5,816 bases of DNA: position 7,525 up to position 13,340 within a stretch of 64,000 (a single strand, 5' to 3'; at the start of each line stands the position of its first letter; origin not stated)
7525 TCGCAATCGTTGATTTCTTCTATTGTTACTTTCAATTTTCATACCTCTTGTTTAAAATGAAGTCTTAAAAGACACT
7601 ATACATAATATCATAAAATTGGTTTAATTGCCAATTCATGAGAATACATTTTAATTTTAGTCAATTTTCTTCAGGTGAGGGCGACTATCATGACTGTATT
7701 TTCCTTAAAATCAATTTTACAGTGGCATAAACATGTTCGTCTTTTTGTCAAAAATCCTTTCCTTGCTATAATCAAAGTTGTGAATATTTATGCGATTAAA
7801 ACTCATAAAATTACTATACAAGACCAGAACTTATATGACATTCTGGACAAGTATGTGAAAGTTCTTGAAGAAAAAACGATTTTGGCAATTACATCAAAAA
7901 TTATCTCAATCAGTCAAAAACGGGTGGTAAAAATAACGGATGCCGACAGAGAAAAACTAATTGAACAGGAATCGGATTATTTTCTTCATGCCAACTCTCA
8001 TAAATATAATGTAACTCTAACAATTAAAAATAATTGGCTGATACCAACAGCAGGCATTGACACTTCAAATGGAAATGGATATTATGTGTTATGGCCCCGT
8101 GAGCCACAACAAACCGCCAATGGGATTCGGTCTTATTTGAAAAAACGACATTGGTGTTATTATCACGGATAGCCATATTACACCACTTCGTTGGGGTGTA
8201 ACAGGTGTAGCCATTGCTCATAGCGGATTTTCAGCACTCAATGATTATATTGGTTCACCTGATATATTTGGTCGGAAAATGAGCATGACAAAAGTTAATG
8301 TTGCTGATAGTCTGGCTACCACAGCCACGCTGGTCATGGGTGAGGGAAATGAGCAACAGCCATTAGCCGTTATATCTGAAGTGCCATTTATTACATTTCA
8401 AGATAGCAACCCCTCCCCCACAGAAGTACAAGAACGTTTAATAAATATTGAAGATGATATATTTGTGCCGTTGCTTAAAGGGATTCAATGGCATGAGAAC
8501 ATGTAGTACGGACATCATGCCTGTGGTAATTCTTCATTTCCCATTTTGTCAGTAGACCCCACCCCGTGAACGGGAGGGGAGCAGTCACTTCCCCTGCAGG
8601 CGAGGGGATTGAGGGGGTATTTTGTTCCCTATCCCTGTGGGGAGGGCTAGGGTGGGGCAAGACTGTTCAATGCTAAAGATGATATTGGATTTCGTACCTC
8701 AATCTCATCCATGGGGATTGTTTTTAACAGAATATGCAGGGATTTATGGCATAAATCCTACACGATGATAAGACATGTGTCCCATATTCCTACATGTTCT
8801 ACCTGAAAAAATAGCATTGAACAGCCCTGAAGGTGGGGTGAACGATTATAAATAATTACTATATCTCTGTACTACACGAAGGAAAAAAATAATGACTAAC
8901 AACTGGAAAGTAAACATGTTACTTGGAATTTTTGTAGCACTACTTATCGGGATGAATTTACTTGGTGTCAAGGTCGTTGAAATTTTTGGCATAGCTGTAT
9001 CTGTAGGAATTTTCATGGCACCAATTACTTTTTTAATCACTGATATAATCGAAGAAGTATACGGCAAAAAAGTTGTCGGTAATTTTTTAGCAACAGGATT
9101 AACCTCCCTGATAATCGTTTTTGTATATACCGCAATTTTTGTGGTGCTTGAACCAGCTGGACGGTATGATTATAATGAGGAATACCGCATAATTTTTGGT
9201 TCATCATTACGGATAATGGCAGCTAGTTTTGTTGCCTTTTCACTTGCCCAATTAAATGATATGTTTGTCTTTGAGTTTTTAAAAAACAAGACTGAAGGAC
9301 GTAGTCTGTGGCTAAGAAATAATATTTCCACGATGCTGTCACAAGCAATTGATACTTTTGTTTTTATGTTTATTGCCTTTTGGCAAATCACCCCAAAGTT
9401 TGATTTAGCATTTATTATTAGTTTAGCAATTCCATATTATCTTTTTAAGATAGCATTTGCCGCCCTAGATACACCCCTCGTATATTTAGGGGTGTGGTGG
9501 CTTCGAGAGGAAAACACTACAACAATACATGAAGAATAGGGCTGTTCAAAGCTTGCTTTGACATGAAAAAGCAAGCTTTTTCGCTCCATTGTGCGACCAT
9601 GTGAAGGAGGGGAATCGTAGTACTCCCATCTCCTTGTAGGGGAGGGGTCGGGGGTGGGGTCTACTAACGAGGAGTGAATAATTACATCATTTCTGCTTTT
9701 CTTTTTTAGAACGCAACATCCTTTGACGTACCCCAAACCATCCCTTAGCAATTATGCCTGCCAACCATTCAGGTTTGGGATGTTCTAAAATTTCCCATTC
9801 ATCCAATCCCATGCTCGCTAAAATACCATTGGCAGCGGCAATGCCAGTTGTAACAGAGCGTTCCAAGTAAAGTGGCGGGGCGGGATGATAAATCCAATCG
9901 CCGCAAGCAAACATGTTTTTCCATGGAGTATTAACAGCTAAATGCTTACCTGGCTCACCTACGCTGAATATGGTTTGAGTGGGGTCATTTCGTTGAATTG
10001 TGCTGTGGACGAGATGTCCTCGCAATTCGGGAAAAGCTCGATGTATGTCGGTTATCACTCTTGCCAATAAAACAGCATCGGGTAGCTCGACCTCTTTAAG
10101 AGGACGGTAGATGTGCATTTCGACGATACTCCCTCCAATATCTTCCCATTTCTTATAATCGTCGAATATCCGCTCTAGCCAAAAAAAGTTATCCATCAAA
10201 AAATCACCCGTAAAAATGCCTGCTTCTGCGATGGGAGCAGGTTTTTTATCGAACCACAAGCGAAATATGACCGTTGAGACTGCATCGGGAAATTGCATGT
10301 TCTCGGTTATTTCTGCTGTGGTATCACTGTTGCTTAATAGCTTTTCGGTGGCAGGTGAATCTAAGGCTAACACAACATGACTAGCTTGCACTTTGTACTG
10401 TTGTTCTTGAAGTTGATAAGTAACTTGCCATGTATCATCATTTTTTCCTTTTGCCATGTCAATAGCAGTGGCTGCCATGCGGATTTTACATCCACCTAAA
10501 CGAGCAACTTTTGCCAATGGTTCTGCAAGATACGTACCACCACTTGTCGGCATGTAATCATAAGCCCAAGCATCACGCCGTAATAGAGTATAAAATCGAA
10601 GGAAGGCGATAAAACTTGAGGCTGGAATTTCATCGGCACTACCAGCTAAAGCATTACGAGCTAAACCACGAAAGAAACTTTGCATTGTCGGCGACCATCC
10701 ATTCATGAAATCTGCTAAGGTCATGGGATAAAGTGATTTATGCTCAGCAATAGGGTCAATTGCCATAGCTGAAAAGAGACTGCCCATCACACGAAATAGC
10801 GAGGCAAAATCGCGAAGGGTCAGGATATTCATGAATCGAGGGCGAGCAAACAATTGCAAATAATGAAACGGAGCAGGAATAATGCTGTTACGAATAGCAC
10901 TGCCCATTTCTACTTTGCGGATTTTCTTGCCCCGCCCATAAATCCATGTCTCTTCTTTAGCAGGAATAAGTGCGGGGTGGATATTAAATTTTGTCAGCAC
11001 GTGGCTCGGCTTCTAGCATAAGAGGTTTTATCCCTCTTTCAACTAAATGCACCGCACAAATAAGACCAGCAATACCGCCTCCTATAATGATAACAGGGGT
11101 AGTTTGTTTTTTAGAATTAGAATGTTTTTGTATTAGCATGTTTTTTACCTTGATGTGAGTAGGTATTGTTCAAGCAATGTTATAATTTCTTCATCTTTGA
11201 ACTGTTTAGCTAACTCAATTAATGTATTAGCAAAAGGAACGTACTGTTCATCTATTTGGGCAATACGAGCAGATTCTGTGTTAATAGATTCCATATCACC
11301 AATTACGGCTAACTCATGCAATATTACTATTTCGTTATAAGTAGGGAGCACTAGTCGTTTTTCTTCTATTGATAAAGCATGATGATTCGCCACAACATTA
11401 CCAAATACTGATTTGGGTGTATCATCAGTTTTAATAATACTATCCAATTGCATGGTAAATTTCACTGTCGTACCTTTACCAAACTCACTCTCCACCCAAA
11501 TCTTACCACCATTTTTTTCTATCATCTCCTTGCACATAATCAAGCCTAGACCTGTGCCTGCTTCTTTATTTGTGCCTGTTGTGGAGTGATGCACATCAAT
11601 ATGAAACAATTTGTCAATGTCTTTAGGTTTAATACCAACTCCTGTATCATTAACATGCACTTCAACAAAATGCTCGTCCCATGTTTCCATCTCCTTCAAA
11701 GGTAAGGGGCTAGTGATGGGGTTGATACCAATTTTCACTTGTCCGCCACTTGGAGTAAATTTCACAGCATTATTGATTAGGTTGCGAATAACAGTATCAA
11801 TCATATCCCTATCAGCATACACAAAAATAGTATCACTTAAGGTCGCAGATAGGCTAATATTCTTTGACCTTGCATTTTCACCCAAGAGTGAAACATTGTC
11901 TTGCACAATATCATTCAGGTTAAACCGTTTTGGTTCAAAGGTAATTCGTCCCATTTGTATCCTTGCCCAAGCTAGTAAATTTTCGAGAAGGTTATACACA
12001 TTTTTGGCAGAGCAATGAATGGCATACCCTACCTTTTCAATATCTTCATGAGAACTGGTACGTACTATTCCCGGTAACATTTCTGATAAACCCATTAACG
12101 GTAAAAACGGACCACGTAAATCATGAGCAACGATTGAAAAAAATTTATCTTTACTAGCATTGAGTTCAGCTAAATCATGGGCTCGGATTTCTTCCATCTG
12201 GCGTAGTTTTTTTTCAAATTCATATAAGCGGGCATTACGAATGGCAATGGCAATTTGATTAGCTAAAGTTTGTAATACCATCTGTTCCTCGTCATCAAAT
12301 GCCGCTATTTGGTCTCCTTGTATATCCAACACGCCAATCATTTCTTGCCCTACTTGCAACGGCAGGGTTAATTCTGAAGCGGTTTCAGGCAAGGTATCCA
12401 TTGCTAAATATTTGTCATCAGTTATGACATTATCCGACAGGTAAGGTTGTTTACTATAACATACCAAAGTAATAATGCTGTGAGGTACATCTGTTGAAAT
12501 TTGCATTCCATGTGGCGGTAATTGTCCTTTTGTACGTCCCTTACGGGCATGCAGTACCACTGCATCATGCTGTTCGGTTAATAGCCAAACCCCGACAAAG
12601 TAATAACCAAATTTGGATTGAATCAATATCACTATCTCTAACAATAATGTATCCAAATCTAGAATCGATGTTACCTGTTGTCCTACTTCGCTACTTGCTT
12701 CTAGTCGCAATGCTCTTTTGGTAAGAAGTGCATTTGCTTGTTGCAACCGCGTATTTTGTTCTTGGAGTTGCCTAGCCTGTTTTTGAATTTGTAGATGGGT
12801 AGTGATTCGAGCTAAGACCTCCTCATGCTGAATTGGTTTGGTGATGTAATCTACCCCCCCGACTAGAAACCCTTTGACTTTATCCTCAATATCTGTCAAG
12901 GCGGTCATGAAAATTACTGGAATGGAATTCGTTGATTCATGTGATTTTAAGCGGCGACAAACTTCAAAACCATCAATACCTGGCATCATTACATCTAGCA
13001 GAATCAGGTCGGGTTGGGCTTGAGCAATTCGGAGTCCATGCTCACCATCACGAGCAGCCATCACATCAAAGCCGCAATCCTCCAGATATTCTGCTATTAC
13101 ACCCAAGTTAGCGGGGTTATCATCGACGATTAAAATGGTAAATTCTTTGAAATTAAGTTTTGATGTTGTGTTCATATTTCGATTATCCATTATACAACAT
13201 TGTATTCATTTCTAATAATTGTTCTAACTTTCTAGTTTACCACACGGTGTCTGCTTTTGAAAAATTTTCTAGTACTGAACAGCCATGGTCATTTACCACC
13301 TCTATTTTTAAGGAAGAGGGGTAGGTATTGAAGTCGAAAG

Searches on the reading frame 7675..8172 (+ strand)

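Call 74: search_protein_families(library=pfam, proteins=[window:7675-8172:+], max_evalue=0.00001)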
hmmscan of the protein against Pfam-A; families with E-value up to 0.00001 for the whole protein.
window:7675-8172:+ (165 aa): 1 family
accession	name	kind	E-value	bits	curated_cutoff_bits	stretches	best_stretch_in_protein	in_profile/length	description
PF01996.21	F420_ligase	-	1.8e-09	37.9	25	1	50-158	10-137/218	F420-0:Gamma-glutamyl ligase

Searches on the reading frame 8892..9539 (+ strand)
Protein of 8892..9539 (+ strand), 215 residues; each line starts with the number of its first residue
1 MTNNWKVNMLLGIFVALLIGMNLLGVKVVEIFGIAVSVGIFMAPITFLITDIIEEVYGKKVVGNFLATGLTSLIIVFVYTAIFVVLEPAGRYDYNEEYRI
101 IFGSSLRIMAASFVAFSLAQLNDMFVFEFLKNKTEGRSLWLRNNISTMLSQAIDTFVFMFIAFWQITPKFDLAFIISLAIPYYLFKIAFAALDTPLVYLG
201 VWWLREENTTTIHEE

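Call 74: search_protein_families(library=pfam, proteins=[window:8892-9539:+], max_evalue=0.00001)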
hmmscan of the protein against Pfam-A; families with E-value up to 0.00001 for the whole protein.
window:8892-9539:+ (215 aa): 1 family
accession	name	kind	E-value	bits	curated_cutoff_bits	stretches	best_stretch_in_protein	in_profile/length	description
PF02592.20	Vut_1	-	4.5e-45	154.2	27.2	1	38-199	2-151/152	Putative vitamin uptake transporter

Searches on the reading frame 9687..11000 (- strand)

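Call 74: search_protein_families(library=pfam, proteins=[window:9687-11000:-], max_evalue=0.00001)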
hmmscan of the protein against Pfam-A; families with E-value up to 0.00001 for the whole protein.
window:9687-11000:- (437 aa): 1 family
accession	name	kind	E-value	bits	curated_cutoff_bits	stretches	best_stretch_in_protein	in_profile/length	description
PF01593.30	Amino_oxidase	-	1.7e-06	28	19.8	1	110-394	155-443/443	Flavin containing amine oxidoreductase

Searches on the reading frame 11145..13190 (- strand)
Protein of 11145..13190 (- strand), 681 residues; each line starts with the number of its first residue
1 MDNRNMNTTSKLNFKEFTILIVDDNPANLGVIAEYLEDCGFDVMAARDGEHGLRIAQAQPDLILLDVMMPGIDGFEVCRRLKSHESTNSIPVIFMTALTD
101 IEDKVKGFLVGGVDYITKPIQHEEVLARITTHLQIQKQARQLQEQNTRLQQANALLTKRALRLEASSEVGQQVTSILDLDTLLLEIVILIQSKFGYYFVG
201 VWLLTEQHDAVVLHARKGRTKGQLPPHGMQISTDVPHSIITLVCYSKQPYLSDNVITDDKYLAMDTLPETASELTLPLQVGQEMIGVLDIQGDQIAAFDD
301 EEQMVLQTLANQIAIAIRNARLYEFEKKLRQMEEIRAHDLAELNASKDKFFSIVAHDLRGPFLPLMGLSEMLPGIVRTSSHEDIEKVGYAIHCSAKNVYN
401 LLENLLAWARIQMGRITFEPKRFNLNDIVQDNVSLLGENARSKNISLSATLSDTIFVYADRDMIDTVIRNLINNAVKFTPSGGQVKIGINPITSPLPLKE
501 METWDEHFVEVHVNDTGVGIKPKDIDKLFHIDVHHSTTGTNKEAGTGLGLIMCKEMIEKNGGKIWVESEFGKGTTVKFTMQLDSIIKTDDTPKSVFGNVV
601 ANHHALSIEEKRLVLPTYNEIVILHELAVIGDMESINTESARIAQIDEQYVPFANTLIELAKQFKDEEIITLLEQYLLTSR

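Call 74: search_protein_families(library=pfam, proteins=[window:11145-13190:-], max_evalue=0.00001)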
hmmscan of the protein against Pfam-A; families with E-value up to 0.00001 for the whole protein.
window:11145-13190:- (681 aa): 5 families
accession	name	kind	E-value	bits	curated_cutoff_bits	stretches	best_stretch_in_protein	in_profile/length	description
PF00072.30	Response_reg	-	1.5e-28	99.6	30.2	1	19-129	1-110/111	Response regulator receiver domain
PF02518.31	HATPase_c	-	1.7e-23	83.6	26.4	1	460-583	2-110/111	Histidine kinase-, DNA gyrase B-, and HSP90-like ATPase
PF13185.12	GAF_2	-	4e-11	43.7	28.6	1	178-317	3-135/136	GAF domain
PF01590.32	GAF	-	6.1e-11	43.4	22.4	1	178-317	1-133/133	GAF domain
PF13492.12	GAF_3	-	1.2e-08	35.8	27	1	190-319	13-129/129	GAF domain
